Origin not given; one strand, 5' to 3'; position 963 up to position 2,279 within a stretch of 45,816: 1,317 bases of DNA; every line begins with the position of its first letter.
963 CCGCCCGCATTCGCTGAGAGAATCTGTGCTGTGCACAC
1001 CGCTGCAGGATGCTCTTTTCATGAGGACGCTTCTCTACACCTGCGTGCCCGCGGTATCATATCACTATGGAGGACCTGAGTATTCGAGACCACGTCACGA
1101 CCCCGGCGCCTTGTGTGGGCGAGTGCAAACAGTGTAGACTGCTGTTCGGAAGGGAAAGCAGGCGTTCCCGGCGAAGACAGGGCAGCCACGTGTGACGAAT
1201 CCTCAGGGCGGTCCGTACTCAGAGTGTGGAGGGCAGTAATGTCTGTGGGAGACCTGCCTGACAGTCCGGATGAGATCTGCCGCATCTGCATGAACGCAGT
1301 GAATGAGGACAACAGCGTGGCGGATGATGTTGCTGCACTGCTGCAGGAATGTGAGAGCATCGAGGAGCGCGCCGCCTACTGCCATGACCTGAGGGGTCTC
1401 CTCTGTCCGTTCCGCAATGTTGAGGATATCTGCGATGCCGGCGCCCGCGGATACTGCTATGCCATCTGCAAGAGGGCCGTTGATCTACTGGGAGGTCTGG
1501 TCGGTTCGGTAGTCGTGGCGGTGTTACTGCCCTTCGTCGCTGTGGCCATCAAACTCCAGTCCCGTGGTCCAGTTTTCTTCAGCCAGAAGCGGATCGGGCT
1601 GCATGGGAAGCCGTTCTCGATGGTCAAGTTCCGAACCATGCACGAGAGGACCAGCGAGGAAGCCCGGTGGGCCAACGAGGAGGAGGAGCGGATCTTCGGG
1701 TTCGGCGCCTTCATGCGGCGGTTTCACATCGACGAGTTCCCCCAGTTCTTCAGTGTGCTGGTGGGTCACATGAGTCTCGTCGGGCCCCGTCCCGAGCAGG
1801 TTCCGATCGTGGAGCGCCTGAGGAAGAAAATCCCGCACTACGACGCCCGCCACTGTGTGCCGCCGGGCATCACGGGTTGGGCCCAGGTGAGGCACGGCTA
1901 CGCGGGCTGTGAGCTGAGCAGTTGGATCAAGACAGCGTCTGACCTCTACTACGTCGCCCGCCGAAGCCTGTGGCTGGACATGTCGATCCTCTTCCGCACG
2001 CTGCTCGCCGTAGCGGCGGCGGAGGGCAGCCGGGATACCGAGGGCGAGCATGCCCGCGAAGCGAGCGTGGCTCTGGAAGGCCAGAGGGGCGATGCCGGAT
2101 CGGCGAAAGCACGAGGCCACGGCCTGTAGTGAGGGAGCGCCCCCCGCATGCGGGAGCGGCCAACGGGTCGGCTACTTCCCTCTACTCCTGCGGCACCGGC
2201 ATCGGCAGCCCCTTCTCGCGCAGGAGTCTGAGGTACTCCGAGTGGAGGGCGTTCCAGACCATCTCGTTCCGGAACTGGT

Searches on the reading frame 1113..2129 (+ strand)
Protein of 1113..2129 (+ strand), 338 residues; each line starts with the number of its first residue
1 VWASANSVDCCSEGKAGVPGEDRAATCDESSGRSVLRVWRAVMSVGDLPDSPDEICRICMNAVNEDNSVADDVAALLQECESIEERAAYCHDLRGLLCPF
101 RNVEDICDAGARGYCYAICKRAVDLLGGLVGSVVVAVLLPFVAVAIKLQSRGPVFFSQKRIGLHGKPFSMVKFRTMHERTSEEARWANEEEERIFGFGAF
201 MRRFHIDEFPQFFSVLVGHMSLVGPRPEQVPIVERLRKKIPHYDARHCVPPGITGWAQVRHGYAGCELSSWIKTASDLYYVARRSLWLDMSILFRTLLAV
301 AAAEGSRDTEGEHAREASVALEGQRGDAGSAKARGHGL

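Call 68: search_protein_families(library=pfam, proteins=[window:1113-2129:+], max_evalue=0.00001)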
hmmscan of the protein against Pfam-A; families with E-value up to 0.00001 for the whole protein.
window:1113-2129:+ (338 aa): 1 family
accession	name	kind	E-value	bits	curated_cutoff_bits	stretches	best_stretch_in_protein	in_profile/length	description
PF02397.22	Bac_transf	-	5.5e-59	199.2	27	1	120-300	1-177/179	Bacterial sugar transferase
